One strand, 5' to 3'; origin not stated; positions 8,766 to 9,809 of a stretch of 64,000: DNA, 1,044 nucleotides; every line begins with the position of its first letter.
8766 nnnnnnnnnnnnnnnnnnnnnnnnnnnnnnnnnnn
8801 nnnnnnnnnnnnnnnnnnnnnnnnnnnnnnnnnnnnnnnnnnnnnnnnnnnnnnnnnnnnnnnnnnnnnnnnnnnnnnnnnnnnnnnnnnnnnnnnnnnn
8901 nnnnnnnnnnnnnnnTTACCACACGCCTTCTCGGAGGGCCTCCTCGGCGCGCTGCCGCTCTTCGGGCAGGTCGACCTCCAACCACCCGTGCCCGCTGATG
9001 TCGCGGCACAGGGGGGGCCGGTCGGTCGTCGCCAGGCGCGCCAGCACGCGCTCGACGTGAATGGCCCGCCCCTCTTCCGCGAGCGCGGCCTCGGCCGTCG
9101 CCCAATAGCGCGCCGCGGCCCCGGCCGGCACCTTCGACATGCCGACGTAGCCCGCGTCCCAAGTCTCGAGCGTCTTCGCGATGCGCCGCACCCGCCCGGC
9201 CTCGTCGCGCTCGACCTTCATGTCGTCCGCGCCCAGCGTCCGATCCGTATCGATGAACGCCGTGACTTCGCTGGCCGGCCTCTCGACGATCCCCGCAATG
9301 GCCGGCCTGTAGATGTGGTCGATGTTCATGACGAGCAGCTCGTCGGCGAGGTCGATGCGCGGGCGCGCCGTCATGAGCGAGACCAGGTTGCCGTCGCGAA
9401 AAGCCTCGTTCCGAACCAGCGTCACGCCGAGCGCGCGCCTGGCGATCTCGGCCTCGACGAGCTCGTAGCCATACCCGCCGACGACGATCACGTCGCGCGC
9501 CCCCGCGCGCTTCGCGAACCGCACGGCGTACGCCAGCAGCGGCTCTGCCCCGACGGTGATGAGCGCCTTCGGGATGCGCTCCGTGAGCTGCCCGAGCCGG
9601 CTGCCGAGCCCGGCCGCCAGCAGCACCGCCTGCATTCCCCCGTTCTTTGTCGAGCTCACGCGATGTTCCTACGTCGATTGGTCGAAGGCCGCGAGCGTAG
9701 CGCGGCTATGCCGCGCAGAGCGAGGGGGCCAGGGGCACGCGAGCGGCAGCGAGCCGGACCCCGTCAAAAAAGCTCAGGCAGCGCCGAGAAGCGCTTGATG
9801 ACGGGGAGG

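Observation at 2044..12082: Polysaccharide locus combining an AsnB-type amidotransferase, an NTP-transferase plus HAD phosphatase pair and an Omp85-like barrel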

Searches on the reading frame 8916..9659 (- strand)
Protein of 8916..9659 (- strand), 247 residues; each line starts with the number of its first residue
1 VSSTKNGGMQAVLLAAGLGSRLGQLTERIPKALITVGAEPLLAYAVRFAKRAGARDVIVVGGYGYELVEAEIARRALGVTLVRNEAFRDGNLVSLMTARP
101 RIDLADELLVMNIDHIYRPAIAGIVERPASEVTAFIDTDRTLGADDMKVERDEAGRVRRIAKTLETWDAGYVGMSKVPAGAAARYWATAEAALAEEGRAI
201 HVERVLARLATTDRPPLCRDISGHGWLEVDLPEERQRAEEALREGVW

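Call 6: search_protein_families(library=pfam, proteins=[window:8916-9659:-], max_evalue=0.01)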
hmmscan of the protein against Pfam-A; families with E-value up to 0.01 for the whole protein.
window:8916-9659:- (247 aa): 3 families
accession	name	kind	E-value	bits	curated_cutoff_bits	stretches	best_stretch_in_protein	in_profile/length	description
PF12804.13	NTP_transf_3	-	8.5e-15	55.7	27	1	11-127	1-110/160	MobA-like NTP transferase domain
PF00483.29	NTP_transferase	-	1.1e-09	38.7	21.2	1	11-129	2-125/245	Nucleotidyl transferase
PF01128.25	IspD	-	0.0063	16.7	27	1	9-62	1-51/221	2-C-methyl-D-erythritol 4-phosphate cytidylyltransferase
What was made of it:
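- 8916..9635 (-): COG1213-type alcohol-phosphate cytidylyltransferase (LicC/IPCT-like). An alternative start is GTG 9659. NTP_transf_3 (call 6).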

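Call 7: search_protein_families(library=ncbifam, proteins=[window:8916-9659:-], max_evalue=0.001)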
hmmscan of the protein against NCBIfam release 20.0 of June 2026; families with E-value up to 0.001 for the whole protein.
window:8916-9659:- (247 aa): 27 families (the best 25 are shown)
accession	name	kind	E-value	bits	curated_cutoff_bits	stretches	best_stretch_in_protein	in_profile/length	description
NF041135.1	IPPtranDIPPsyn_Thcocales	equivalog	5.1e-17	62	580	1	9-242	1-217/419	bifunctional L-myo-inositol-1-phosphate cytidylyltransferase/CDP-L-myo-inositol myo-inositolphosphotransferase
TIGR03992.1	Arch_glmU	subfamily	2.6e-16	59.5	292.1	1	9-134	1-127/393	bifunctional sugar-1-phosphate nucleotidylyltransferase/acetyltransferase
NF041313.1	UDPGP_AglF_Halo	equivalog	2.9e-15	56.3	400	1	9-131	1-122/234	UTP--glucose-1-phosphate uridylyltransferase AglF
NF010938.0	PRK14358.1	equivalog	1.6e-11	43.4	500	1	6-90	5-84/481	bifunctional N-acetylglucosamine-1-phosphate uridyltransferase/glucosamine-1-phosphate acetyltransferase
NF045665.1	NTPtran_DVU1551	equivalog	2e-11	43.5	315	1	9-99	1-84/359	DVU_1551 family NTP transferase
NF045761.1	NAMPUrTaseMurU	equivalog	3.7e-10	40.1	250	1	9-70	1-62/226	N-acetylmuramate alpha-1-phosphate uridylyltransferase MurU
NF049965.1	GlMnHpPGnyltfHddC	equivalog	1.6e-09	37.7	300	1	9-82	1-74/221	D-glycero-D-manno-heptose 1-phosphate guanosyltransferase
NF041173.1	Sug_nt_acttase_Thmprot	equivalog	1e-08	34.5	600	1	9-121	1-113/405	bifunctional sugar-1-phosphate nucleotidylyltransferase/acetyltransferase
TIGR01173.1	glmU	equivalog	1.1e-08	34.4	366.85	1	9-114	1-101/452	bifunctional UDP-N-acetylglucosamine diphosphorylase/glucosamine-1-phosphate N-acetyltransferase GlmU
NF010933.0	PRK14353.1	equivalog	3.4e-08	32.5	505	1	9-115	6-109/453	bifunctional UDP-N-acetylglucosamine diphosphorylase/glucosamine-1-phosphate N-acetyltransferase GlmU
NF045782.1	NicBOxredNboR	equivalog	7.5e-08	32.3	260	1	1-115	1-109/206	nicotine blue oxidoreductase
TIGR02623.1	G1P_cyt_trans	equivalog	1.6e-07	31.1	300.25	1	9-68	1-60/255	glucose-1-phosphate cytidylyltransferase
NF010935.0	PRK14355.1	equivalog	4e-07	29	718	1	9-129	4-122/459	bifunctional UDP-N-acetylglucosamine diphosphorylase/glucosamine-1-phosphate N-acetyltransferase GlmU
TIGR01208.1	rmlA_long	equivalog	7.9e-07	28.3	320.25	1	11-67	2-59/353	glucose-1-phosphate thymidylyltransferase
TIGR03310.1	matur_MocA_YgfJ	equivalog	1.3e-06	28.6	186.45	1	11-100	2-85/188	molybdenum cofactor cytidylyltransferase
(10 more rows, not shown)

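Call 24: search_solved_structures(query=window:8916-9635:-, max_evalue=0.01, show_alignments=1)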
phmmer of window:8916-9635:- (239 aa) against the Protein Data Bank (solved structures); distinct sequences matched with E-value up to 0.01: 37.
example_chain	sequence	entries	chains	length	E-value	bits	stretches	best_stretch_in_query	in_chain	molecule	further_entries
1jyk_A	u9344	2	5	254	1.7e-14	57.5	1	2-105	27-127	CTP:phosphocholine Cytidylyltransferase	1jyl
2xme_A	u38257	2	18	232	1.8e-09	41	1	1-234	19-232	CTP-INOSITOL-1-PHOSPHATE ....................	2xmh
4mnd_A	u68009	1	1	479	9e-09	38.7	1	1-234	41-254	CTP L-myo-inositol-1-phosphate cytidylyltransferase/CDP-L-myo-inositol myo-inositolphospho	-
6pd1_A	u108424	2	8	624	9.6e-07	32.1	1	2-224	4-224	Nucleotidyl transferase/aminotransferase, class V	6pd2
9y3p_I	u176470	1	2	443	9.6e-07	32.1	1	2-56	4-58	Translation initiation factor eIF2B subunit gamma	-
6caj_J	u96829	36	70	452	9.8e-07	32.1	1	2-56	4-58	Translation initiation factor eIF-2B subunit gamma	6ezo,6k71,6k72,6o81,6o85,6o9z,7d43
5z09_A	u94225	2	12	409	2.5e-06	30.7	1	1-64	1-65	Dual sugar-1-phosphate nucleotidylyltransferase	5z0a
2ggo_A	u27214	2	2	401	3.7e-06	30.2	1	1-63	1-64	401aa long hypothetical glucose-1-phosphate thymidylyltransferase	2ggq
4y7t_A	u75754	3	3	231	2.1e-05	27.7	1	1-56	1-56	Nucleotidyl transferase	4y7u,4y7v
1tzf_A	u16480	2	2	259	4e-05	26.8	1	2-60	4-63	Glucose-1-phosphate cytidylyltransferase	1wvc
7d72_K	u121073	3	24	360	0.00013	25.1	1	1-108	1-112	Mannose-1-phosphate guanyltransferase beta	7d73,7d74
6ikx_A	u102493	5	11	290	0.00017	24.7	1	2-60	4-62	UTP--glucose-1-phosphate uridylyltransferase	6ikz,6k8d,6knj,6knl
6knj_A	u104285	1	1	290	0.00018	24.7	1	2-61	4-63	UTP--glucose-1-phosphate uridylyltransferase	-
9o90_A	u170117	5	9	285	0.0002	24.5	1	2-61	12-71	UTP--glucose-1-phosphate uridylyltransferase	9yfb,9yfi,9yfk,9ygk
2ux8_A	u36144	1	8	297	0.00033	23.8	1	2-62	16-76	GLUCOSE-1-PHOSPHATE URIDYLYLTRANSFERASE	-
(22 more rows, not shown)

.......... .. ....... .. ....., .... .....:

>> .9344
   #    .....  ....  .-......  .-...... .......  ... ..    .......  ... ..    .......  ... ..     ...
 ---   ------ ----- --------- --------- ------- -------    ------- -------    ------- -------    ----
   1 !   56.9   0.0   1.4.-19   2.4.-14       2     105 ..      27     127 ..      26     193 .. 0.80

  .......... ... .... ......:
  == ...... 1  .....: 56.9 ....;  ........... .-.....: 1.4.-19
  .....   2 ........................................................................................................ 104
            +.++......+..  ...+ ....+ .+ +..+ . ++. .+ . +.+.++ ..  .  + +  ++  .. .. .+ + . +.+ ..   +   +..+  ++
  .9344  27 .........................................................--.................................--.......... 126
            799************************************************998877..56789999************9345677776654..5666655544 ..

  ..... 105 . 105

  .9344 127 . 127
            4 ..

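Call 83: search_solved_structures(query=A5, max_evalue=0.0001)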
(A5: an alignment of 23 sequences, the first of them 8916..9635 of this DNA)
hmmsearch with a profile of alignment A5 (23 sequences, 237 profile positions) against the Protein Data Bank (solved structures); distinct sequences matched with E-value up to 0.0001: 19.
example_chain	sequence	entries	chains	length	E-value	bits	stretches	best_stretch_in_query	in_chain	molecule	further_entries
2xme_A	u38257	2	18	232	5.3e-16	62.1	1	1-165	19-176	CTP-INOSITOL-1-PHOSPHATE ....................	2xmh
4mnd_A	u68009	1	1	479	1.9e-15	60.2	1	1-232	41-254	CTP L-myo-inositol-1-phosphate cytidylyltransferase/CDP-L-myo-inositol myo-inositolphospho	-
1jyk_A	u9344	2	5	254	4.3e-15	59.1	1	2-102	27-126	CTP:phosphocholine Cytidylyltransferase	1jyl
6pd1_A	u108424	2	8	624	2.8e-13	53.2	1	2-227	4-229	Nucleotidyl transferase/aminotransferase, class V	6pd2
9y3p_I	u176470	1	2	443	3.3e-08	36.6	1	2-115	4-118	Translation initiation factor eIF2B subunit gamma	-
6caj_J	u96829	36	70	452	3.4e-08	36.5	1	2-115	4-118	Translation initiation factor eIF-2B subunit gamma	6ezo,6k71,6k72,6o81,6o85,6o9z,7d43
8f73_A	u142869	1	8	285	9.5e-07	31.8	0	6-60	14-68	UTP--glucose-1-phosphate uridylyltransferase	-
4y7t_A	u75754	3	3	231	3.9e-06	29.8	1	1-59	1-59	Nucleotidyl transferase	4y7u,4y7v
4jd0_A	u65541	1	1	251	9.4e-06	28.5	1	2-170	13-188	Nucleotidyl transferase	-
5vmk_A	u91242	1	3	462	1.2e-05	28.2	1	3-69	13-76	Bifunctional protein GlmU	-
6jq8_A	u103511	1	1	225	1.4e-05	27.9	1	2-85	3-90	Putative 6-deoxy-D-mannoheptose pathway protein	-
1tzf_A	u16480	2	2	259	2.2e-05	27.3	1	2-62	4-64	Glucose-1-phosphate cytidylyltransferase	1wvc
3juj_A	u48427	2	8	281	2.4e-05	27.2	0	6-56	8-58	UDP-glucose pyrophosphorylase (GalU)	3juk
5z09_A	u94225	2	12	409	2.4e-05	27.2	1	1-89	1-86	Dual sugar-1-phosphate nucleotidylyltransferase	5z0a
9o90_A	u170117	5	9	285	3e-05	26.9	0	2-62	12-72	UTP--glucose-1-phosphate uridylyltransferase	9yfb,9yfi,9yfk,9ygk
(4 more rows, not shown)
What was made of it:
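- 8916..9635 (-): The family profile hits IPCT 2xme (5.3e-16), IPCT/DIPPS 4mnd (1.9e-15) and LicC 1jyk (4.3e-15) (calls 24, 83).
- On COG1213 alcohol-phosphate cytidylyltransferases (LicC, IPCT, CpgD, Cj1416): PDB hits: 2xme at 5.3e-16, 4mnd at 1.9e-15 (positions 1-232 of 237), and 1jyk at 4.3e-15 (call 83).
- The NTP-transferase profile's best PDB hits are IPCT, IPCT/DIPPS and LicC (call 83).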
